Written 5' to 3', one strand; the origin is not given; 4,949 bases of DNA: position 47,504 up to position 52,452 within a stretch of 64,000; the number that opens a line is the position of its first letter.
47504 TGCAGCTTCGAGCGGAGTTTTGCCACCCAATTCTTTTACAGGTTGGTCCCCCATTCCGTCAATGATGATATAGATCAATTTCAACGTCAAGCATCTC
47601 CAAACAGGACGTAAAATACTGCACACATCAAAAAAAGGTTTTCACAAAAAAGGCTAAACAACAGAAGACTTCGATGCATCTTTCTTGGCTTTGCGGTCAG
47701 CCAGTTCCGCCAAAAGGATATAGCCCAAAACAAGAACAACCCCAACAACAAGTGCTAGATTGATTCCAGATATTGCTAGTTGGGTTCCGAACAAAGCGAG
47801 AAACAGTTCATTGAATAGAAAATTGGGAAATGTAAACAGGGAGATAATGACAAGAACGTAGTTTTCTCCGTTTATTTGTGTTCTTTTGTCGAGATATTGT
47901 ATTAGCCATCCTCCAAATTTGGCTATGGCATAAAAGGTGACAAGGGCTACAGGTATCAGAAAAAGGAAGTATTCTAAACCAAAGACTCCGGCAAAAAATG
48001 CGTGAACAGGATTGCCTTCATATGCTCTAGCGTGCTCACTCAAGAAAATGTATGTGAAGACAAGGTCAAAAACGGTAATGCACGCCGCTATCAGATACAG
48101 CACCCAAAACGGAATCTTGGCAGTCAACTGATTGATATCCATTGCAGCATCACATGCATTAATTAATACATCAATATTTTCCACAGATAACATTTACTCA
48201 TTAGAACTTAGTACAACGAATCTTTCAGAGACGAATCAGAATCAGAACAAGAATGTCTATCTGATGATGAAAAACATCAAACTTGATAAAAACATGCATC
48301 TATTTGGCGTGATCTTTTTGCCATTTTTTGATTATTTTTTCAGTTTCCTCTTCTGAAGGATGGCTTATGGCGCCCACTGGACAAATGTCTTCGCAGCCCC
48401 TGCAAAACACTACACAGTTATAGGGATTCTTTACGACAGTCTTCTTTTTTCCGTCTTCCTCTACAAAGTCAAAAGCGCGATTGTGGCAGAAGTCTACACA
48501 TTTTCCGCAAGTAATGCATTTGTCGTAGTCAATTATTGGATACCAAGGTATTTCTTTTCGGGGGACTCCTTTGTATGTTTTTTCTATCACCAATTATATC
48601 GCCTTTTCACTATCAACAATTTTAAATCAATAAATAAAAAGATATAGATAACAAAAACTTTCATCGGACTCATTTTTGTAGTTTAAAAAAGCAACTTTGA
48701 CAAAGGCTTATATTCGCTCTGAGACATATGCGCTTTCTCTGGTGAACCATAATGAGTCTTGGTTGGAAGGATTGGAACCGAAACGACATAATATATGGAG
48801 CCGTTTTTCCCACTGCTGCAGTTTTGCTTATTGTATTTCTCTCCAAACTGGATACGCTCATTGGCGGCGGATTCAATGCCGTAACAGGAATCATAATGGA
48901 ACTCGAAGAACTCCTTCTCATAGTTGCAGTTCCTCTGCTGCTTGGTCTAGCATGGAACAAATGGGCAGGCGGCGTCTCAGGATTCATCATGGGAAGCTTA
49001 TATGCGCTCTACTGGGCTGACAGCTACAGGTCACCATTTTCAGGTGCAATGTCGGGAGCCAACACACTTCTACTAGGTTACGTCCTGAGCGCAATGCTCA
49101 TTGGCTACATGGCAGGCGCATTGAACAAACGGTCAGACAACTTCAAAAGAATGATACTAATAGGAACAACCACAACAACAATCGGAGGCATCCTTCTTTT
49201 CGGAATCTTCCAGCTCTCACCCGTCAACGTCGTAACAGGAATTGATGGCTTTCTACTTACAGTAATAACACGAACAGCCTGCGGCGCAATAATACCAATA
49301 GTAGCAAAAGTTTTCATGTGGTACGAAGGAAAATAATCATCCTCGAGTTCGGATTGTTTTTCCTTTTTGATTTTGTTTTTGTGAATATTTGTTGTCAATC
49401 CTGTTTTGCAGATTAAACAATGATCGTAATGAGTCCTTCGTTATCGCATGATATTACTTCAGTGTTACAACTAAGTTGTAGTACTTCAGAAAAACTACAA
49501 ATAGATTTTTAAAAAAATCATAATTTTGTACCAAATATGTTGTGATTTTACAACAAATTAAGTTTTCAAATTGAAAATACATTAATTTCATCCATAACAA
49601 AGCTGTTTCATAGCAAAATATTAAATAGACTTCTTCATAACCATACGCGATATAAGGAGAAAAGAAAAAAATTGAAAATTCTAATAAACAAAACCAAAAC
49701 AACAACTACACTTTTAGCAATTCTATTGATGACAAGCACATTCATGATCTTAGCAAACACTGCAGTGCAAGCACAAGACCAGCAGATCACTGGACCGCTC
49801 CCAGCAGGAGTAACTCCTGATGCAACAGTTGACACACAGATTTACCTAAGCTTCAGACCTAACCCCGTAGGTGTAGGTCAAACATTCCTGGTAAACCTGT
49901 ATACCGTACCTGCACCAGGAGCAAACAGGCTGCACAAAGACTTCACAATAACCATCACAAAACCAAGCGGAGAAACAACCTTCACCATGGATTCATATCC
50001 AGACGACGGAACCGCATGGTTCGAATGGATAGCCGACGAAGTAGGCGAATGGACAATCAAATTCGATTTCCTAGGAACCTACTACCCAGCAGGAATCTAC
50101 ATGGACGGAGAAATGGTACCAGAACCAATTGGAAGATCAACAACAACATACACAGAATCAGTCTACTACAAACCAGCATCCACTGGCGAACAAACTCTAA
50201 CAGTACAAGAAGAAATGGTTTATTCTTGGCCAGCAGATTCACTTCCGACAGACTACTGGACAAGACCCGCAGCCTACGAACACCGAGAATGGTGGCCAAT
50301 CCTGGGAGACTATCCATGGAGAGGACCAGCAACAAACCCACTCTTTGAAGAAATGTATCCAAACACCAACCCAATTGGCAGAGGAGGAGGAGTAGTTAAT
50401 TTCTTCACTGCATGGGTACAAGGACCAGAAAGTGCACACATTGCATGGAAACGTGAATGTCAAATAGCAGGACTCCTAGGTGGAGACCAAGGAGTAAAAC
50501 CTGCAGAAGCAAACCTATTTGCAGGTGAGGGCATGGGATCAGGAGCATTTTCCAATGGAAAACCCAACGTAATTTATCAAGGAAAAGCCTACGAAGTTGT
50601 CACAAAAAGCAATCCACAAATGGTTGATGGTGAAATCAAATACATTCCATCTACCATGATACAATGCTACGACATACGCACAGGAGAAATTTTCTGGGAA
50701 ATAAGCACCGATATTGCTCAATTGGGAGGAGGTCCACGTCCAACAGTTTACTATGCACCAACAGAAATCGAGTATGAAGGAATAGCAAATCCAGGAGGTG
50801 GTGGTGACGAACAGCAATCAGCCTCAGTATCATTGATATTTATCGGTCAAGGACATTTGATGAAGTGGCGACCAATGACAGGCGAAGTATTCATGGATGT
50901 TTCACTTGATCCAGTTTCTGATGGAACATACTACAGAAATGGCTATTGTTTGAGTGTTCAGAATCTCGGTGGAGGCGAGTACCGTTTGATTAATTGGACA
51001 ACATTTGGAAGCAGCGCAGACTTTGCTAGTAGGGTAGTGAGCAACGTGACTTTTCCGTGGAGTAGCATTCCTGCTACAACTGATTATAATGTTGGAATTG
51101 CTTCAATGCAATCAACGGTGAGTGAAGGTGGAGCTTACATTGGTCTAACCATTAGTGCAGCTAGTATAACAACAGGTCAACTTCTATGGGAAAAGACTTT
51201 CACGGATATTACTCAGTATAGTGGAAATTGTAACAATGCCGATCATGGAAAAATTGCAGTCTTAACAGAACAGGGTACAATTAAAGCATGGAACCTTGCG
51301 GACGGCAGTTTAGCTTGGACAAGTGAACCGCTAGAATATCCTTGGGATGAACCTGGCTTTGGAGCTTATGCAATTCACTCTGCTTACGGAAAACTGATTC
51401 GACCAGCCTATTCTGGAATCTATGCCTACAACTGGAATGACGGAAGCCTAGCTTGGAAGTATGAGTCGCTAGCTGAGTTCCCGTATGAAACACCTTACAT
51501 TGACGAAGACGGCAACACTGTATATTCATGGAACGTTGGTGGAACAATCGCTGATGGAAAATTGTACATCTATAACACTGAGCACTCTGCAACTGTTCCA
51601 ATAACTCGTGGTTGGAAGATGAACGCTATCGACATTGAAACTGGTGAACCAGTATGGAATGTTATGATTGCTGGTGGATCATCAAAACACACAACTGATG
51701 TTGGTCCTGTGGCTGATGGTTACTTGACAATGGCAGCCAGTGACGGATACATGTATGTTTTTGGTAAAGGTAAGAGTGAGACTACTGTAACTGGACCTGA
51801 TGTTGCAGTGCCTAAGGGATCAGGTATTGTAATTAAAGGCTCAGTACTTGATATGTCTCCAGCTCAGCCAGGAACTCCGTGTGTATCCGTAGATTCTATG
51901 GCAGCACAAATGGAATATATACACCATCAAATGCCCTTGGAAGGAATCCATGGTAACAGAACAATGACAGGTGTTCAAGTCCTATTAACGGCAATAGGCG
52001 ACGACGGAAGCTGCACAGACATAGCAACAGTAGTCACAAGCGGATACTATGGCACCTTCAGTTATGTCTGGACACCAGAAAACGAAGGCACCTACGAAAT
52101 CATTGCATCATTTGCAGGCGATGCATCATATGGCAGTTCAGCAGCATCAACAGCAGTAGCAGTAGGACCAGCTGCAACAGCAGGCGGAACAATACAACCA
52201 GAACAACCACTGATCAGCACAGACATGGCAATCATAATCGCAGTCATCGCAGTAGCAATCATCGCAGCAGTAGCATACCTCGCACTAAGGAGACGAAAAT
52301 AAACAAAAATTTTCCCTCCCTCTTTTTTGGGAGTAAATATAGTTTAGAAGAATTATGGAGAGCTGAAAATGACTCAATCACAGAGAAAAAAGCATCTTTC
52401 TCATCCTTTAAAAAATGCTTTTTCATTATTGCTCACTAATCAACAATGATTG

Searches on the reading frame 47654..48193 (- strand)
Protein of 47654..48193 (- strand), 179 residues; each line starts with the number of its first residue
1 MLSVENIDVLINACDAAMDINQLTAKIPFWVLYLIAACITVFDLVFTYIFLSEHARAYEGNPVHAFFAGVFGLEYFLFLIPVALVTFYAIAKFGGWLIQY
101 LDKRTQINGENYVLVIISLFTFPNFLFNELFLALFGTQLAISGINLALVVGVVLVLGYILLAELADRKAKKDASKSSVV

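Call 16: search_protein_families(library=ncbifam, proteins=[window:47654-48193:-], max_evalue=0.1)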
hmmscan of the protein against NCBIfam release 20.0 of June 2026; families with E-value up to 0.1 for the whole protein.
window:47654-48193:- (179 aa): 1 family
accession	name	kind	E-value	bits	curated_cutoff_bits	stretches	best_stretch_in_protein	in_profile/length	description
NF045848.1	MMCAP2_0566_fam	domain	0.076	12.3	90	0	18-99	47-128/322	MMCAP2_0566 family conjugal transfer protein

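Call 17: search_protein_families(library=pfam, proteins=[window:47654-48193:-], max_evalue=0.1)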
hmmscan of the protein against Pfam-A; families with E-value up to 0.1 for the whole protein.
window:47654-48193:- (179 aa): 1 family
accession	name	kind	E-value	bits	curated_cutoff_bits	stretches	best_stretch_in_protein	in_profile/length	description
PF04306.18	DUF456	-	0.006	17.3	29.4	1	29-91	28-90/139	Protein of unknown function (DUF456)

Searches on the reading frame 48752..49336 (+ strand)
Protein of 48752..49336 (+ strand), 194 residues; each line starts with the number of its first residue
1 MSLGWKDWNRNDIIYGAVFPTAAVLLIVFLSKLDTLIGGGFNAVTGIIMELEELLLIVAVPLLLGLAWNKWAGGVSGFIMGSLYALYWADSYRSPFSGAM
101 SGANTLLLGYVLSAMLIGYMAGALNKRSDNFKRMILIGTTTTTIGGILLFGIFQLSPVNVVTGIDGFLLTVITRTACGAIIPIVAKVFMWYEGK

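Call 16: search_protein_families(library=ncbifam, proteins=[window:48752-49336:+], max_evalue=0.1)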
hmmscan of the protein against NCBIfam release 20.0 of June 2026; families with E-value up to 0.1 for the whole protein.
window:48752-49336:+ (194 aa): 1 family
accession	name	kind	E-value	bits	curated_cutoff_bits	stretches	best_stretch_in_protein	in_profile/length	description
NF007984.0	PRK10712.1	equivalog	0.0056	15.2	793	1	98-152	384-438/563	PTS fructose transporter subunit IIBC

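Call 17: search_protein_families(library=pfam, proteins=[window:48752-49336:+], max_evalue=0.1)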
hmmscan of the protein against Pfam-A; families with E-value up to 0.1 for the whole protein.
window:48752-49336:+ (194 aa): 0 families

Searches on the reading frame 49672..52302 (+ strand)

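Call 13: search_protein_families(library=pfam, proteins=[window:49672-52302:+], max_evalue=0.001)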
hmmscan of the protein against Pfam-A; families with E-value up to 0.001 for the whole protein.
window:49672-52302:+ (876 aa): 3 families
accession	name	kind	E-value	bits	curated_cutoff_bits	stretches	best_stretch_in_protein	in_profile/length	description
PF13360.13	PQQ_2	-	2.7e-10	40.7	27.6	1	493-672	4-152/233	Outer membrane protein assembly factor BamB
PF13570.13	Beta-prop_ACSF4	-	2.5e-05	24.3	133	1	494-636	115-243/329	Beta-alanine-activating enzyme, beta-propeller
PF25293.1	Beta-prop_EMC1_N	-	0.00094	19.4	34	0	496-604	45-152/219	EMC1 N-terminal beta-propeller domain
